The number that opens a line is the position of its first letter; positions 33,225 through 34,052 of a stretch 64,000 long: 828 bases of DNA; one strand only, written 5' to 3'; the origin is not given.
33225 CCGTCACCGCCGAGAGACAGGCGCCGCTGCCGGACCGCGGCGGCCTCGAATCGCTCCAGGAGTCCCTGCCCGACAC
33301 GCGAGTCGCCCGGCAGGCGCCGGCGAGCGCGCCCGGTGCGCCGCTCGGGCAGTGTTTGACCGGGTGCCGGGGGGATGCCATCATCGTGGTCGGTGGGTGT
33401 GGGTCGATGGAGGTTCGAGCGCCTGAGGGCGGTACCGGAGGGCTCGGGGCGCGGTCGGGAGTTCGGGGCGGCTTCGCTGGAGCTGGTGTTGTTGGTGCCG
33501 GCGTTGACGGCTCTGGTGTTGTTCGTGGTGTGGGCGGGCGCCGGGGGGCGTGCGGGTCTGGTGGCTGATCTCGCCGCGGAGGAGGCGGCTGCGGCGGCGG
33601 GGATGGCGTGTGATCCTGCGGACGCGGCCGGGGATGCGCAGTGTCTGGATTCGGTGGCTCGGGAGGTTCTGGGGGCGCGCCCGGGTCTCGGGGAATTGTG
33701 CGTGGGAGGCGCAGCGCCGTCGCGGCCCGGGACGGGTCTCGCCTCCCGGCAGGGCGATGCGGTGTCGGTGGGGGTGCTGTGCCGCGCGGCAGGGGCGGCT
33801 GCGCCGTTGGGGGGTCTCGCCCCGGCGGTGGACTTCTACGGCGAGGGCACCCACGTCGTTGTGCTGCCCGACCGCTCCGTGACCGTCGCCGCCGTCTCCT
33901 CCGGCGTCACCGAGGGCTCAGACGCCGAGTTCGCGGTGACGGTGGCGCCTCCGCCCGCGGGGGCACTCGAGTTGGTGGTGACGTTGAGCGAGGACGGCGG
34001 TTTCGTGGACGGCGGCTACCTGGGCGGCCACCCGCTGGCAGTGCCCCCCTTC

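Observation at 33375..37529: A 1,384-aa protein joining a TadE-type pseudopilin leader to nine Calx-beta-like modules, with no tad locus nearby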

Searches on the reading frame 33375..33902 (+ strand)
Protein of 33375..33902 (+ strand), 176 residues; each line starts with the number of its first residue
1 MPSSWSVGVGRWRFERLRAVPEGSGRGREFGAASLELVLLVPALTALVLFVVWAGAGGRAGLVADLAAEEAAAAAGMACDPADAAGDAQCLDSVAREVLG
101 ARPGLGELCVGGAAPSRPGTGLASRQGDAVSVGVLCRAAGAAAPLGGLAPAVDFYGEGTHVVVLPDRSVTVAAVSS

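Call 12: find_homologous_proteins(query=window:33375-33902:+, max_evalue=0.01)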
Query seq(176 aa) (176 aa): 23 proteins with E <= 0.01 among 3322 candidates.
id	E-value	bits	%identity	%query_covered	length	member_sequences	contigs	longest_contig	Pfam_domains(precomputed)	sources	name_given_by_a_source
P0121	7.7e-27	112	70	55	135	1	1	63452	-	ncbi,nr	ncbi:MAG: hypothetical protein OXL98_15280 [Acidimicrobiaceae bacterium]|nr:hypothetical protein [Ac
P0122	1.6e-25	108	44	66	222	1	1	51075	PF07811.18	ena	-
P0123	1.2e-24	105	49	66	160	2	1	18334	-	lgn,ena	-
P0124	1.1e-23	102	45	63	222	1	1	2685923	-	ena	-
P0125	6.6e-23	100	47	63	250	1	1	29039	-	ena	-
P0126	2.4e-22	98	48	80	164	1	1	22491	PF07811.18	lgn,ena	-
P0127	6.4e-22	96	46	76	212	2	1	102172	PF07811.18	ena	-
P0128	1.7e-21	95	43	70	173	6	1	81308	-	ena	-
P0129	2.1e-21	95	42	66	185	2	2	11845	-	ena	-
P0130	2.6e-21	94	44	63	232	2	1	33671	-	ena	-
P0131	3.0e-21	94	43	66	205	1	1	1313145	-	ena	-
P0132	6.5e-21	93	43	66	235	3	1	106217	-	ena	-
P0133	1.2e-20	92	42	70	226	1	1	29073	-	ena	-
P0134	3.8e-20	91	47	76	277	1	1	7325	PF03160.21,PF07811.18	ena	-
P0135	4.7e-20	90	48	76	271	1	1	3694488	PF03160.21,PF07811.18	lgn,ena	-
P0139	3.8e-19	87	60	49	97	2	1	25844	PF07811.18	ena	-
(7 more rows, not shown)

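Call 13: find_encoding_contigs(protein=P0121, flank=10000, max_places=3)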
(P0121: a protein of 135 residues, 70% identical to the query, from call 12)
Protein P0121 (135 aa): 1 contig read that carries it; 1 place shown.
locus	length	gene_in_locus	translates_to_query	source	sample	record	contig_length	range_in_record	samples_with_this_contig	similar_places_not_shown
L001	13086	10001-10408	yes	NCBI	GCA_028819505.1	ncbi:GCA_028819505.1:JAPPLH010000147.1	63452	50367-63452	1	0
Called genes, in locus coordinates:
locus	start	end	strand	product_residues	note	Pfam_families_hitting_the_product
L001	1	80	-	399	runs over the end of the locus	PF02746:MR_MLE_N, PF13378:MR_MLE_C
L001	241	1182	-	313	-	PF00248:Aldo_ket_red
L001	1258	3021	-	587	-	PF01555:N6_N4_Mtase, PF08241:Methyltransf_11 (faint)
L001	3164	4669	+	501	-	-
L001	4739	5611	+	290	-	PF02548:Pantoate_transf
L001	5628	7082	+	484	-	PF22039:HUTI_composite_bact, PF01979:Amidohydro_1, PF07969:Amidohydro_3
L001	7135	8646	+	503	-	PF01979:Amidohydro_1, PF07969:Amidohydro_3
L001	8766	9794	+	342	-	PF00355:Rieske, PF19112:VanA_C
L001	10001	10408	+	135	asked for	-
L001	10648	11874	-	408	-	PF00005:ABC_tran, PF13304:AAA_21 (faint), PF08402:TOBE_2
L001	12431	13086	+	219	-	?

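Call 15: find_encoding_contigs(protein=P0135, flank=10000, max_places=2)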
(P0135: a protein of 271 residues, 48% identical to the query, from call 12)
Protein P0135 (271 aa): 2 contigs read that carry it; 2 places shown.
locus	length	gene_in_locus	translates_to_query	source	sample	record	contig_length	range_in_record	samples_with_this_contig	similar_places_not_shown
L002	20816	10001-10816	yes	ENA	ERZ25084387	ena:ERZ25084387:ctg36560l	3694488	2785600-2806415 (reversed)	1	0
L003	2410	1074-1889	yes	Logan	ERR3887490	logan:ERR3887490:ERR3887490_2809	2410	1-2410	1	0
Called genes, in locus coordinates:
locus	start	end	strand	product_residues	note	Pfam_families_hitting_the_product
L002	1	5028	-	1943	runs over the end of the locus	PF00801:PKD (faint)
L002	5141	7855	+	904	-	-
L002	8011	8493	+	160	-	PF01478:Peptidase_A24 (weak)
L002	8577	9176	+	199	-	-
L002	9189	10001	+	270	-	-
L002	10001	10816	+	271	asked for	PF07811:TadE (weak), PF03160:Calx-beta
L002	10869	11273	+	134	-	-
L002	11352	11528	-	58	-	-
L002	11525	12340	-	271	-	PF03006:HlyIII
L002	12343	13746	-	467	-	PF06245:DUF1015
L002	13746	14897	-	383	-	PF00389:2-Hacid_dh, PF02826:2-Hacid_dh_C, PF01842:ACT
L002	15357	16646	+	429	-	PF13173:AAA_14, PF13635:DUF4143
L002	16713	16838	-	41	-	-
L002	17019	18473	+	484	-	PF02720:DUF222, PF01844:HNH (weak)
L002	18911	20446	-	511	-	PF00884:Sulfatase, PF16347:SGSH_C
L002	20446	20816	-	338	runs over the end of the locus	PF00155:Aminotran_1_2 (faint), PF01212:Beta_elim_lyase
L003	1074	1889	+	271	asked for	PF07811:TadE (weak), PF03160:Calx-beta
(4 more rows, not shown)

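Call 16: find_encoding_contigs(protein=P0124, flank=10000, max_places=2)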
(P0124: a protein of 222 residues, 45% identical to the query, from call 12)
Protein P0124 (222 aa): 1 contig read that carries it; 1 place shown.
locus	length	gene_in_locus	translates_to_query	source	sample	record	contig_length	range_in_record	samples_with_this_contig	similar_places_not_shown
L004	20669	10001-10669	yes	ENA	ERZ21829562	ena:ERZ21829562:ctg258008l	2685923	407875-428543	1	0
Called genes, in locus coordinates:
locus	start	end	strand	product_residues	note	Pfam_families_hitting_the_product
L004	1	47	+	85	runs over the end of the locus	-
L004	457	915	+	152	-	-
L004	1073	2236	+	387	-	PF08666:SAF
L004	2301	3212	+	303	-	-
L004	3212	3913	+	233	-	PF00437:T2SSE (weak)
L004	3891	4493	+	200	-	PF00437:T2SSE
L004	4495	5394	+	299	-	PF00482:T2SSF (weak)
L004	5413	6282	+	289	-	-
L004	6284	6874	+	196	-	-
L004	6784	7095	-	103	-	-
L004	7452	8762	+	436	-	PF13407:Peripla_BP_4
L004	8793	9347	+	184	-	-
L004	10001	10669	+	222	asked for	-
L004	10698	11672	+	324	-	-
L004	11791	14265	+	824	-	PF03160:Calx-beta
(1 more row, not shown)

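Call 17: find_encoding_contigs(protein=P0126, flank=10000, max_places=2)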
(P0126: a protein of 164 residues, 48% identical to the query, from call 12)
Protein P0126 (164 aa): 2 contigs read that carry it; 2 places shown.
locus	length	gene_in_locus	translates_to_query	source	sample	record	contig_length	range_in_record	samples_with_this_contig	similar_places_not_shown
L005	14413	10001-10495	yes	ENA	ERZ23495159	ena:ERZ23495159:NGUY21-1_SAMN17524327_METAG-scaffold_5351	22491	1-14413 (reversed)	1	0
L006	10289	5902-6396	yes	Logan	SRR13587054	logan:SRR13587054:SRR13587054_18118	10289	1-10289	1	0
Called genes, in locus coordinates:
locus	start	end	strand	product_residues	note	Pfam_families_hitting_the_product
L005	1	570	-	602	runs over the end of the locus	-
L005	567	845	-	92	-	-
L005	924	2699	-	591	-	-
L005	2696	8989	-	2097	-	PF00801:PKD (faint), PF02368:Big_2 (faint)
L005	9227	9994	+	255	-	-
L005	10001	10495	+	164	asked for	PF07811:TadE (weak)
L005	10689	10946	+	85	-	-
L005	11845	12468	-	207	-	-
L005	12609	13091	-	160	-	PF01478:Peptidase_A24 (weak)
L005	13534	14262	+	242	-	-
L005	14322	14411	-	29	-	?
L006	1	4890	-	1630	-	?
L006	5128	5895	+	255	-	-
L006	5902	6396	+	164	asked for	PF07811:TadE (weak)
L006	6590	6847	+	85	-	-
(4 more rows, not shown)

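Call 35: find_related_loci(query=A1, collection=genome_contigs, flank=10000)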
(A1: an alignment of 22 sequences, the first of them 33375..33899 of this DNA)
Query A1 (175 aa) in genome_contigs; peptide patterns used: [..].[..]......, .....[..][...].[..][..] (x = any residue, [..] = any of these).
596 stretches matched a pattern (row limit reached: there are more); 33 encode a relative of the query (tblastn E <= 1e-3); 33 distinct loci.
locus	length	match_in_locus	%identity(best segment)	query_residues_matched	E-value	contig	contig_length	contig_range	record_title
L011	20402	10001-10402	43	53-169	2e-21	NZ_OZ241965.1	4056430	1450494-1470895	MAG: Candidatus Poriferisocius sp. isolate b25f411a-8abc-437d-a916-241d4d5bb498 chromosome 1, complete sequence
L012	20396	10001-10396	43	53-169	3e-20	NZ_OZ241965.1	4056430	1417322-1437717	MAG: Candidatus Poriferisocius sp. isolate b25f411a-8abc-437d-a916-241d4d5bb498 chromosome 1, complete sequence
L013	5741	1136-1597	44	31-164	4e-20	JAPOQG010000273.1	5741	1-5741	MAG: Acidimicrobiaceae bacterium isolate APA_bin_7 c_000000157071, whole genome shotgun sequence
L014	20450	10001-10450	44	29-162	8e-20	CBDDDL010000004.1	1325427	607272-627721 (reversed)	MAG: Candidatus Poriferisodalis sp. isolate 73964222-c0af-4b42-b62a-479d994b16b6 genome assembly, contig: contig_4, whol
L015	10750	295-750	44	32-164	2e-19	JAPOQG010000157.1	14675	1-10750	MAG: Acidimicrobiaceae bacterium isolate APA_bin_7 c_000000147695, whole genome shotgun sequence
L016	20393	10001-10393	42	53-165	1e-18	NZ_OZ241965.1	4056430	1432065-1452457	MAG: Candidatus Poriferisocius sp. isolate b25f411a-8abc-437d-a916-241d4d5bb498 chromosome 1, complete sequence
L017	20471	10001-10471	44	25-163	1e-18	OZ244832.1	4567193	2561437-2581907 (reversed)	MAG: Candidatus Aldehydirespirator sp. isolate 45bd059b-89eb-4db7-924e-096435c6defb genome assembly, chromosome: 1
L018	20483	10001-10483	45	21-167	1e-17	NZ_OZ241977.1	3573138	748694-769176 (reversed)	MAG: Candidatus Poriferisocius sp. isolate 487b4cec-4729-4ab4-8a52-7084cce3f8e8 chromosome 1, complete sequence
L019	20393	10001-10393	45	50-163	7e-16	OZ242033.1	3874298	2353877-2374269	MAG: Candidatus Aldehydirespirator sp. isolate 1ca34421-b87b-4a0f-9797-154be5b25c54 genome assembly, chromosome: 1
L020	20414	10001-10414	47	35-164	9e-16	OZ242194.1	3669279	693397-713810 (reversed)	MAG: Acidimicrobiales bacterium isolate b96ec2c2-7b30-4efb-902b-edc41798273b genome assembly, chromosome: 1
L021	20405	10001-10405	40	50-164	9e-15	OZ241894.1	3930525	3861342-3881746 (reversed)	MAG: Candidatus Aldehydirespirator sp. isolate 59d5e5b9-c534-4d11-b37b-78d6acc4b690 genome assembly, chromosome: 1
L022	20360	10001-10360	44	53-164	2e-14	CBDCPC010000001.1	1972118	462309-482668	MAG: Acidimicrobiales bacterium isolate 643f2b38-666c-4a97-807c-f766906f6415 genome assembly, contig: contig_1, whole ge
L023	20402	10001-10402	42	50-163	7e-14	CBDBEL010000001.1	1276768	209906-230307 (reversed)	MAG: Candidatus Aldehydirespirator sp. isolate 42010ebb-ea2b-4a2b-9d13-79554d05c50f genome assembly, contig: contig_1, w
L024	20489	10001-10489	45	12-164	2e-13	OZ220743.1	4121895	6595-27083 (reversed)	MAG: Acidimicrobiales bacterium isolate dadfcd55-464f-4f03-9875-fa0eca1464b2 genome assembly, chromosome: 1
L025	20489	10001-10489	45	12-164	3e-13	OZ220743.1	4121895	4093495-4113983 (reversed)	MAG: Acidimicrobiales bacterium isolate dadfcd55-464f-4f03-9875-fa0eca1464b2 genome assembly, chromosome: 1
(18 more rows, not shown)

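Call 44: search_protein_representatives(alignment_id=A1)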
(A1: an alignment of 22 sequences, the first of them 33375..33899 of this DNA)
Query: 22 sequences, 233 profile positions. Proteins with E-value up to 0.001 (for the whole library): 311; up to 1e-10: 145; up to 1e-30: 104. The best 150 are listed.
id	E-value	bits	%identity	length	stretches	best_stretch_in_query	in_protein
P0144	1.2e-98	345.8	-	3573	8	10-204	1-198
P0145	3.0e-98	344.5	-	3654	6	10-231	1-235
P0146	1.5e-94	332.4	-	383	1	10-232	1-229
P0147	1.6e-94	332.3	-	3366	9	10-223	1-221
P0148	8.1e-94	330.0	-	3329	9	10-207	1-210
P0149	8.7e-94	329.9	-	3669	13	5-222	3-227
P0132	2.2e-91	322.1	-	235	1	10-222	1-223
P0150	7.4e-91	320.3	-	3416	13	3-222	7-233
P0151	1.7e-89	315.9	-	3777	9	2-222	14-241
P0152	4.1e-88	311.4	-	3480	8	10-222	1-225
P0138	3.5e-87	308.3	-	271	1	2-232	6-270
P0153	1.2e-86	306.5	-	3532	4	10-210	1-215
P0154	1.3e-86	306.5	-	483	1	10-223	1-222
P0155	1.5e-86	306.2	-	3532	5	5-222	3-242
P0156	1.5e-86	306.2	-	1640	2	12-204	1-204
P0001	1.2e-43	165.8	-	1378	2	2-182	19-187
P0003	2.8e-43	164.6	-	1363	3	3-193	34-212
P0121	3.7e-27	111.9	-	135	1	3-91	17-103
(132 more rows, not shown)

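Call 50: predict_structure(alignment_id=A1)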
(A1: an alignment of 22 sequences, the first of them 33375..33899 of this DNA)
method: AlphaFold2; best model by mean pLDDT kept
length: 175 residues; sequences in the alignment: 22
mean_pLDDT: 69.0   pTM: 0.55
mean pLDDT of the five models: 69.0, 67.9, 65.7, 65.5, 63.4
residues with pLDDT >= 90: 4; 70-90: 88; 50-70: 62; < 50: 21
segments of 3 or more residues with pLDDT < 50: 1-3, 5-9, 119-126, 171-175
pLDDT, mean of each block of 10 residues (from residue 1): 46 61 61 78 88 78 82 83 72 85 74 55 51 72 60 76 65 43
secondary structure, 60 per line:
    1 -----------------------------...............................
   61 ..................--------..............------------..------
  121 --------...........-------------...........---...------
elements in order: H30-78 H87-100 E129-139 E153-163

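Call 55: fold_search(model_id=the predicted structure, library=pdb)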
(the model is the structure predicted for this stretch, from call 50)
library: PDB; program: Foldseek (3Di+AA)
matches with E <= 10: 30; with E <= 0.001: 0
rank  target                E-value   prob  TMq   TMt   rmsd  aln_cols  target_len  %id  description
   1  3hk2_A                4.5e+00  0.02  0.16  0.06  14.7        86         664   20  Crystal structure of T. thermophilus Argonaute N478 mutant protein complexed with DNA guide strand and 19-nt RNA targe (released 2009-10-06)
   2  9zit_A                5.1e+00  0.02  0.14  0.02   4.3        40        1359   10  C. elegans PEZO-1 Isoform K (released 2025-12-24)
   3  9j90_B                5.5e+00  0.09  0.19  0.13   3.9        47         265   19  Crystal structure of Pseudomonas aeruginosa SuhB complexed with Gallic acid in orthorhombic space group (released 2025-08-27)
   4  1dwn_A                5.5e+00  0.01  0.14  0.17   5.2        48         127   14  Structure of bacteriophage PP7 from Pseudomonas aeruginosa at 3.7 A resolution (released 2000-02-07)
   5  6yft_AA               5.9e+00  0.06  0.17  0.25   4.6        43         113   21  Virus-like particle of Wenzhou levi-like virus 1 (released 2020-09-02)
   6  3hk2_B                5.9e+00  0.02  0.16  0.06  14.7        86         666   20  Crystal structure of T. thermophilus Argonaute N478 mutant protein complexed with DNA guide strand and 19-nt RNA targe (released 2009-10-06)
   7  6yfh_AA               5.9e+00  0.01  0.13  0.15   6.1        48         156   17  Virus-like particle of bacteriophage EMS014 (released 2020-09-02)
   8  7b5e_A                6.7e+00  0.06  0.22  0.07  12.4        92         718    8  Structure of calcium-bound mTMEM16A(ac)-I551A chloride channel at 4.1 A resolution (released 2021-02-10)
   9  6yfa_AA               6.7e+00  0.05  0.19  0.19   7.8        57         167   14  Virus-like particle of bacteriophage AVE015 (released 2020-09-02)
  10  6m6g_E                6.7e+00  0.02  0.13  0.02   6.3        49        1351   20  Structure of HSV2 viron capsid portal vertex (released 2021-03-24)
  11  6m6h_E                6.7e+00  0.02  0.13  0.02   6.3        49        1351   20  Structure of HSV2 C-capsid portal vertex (released 2021-03-24)
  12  9zis_A                7.1e+00  0.01  0.14  0.02   4.3        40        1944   10  C. elegans PEZO-1 Isoform G (released 2025-12-24)
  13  3weu_A                7.1e+00  0.01  0.13  0.04   5.2        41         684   20  Crystal structure of the L-Lys epsilon-oxidase from Marinomonas mediterranea (released 2013-09-04)
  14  2r76_B                7.6e+00  0.06  0.17  0.22   4.8        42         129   19  Crystal structure of the rare lipoprotein B (SO_1173) from Shewanella oneidensis, Northeast Structural Genomics Consor (released 2007-09-25)
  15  6nz4_B                8.2e+00  0.01  0.11  0.05   4.8        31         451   13  YcjX-GDP (type I) (released 2019-09-18)
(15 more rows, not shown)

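Call 56: search_protein_families(library=pfam, proteins=[L002:8011-8490:+], max_evalue=1)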
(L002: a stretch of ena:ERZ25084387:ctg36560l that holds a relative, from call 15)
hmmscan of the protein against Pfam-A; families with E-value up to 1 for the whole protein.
L002:8011-8490:+ (160 aa): 1 family
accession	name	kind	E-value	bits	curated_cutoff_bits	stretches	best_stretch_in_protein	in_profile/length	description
PF01478.23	Peptidase_A24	-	6.9e-07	30.1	26.5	1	14-107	4-89/104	Type IV leader peptidase family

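Call 70: search_protein_families(library=pfam, alignment_id=A1, max_evalue=0.1)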
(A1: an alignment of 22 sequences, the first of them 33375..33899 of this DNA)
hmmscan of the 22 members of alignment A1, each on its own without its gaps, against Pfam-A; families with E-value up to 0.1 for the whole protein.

A. member 1, window:33375-33899:+ (175 aa): 1 family
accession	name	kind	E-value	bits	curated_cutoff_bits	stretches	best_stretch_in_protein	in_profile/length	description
PF07811.17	TadE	-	0.0022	18.5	22.9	1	31-72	1-42/43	TadE-like protein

B. families by the number of members that match (of 22 scanned): 2 families
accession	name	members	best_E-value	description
PF07811.17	TadE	21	5.1e-08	TadE-like protein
PF03160.20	Calx-beta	5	2.5e-13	Calx-beta domain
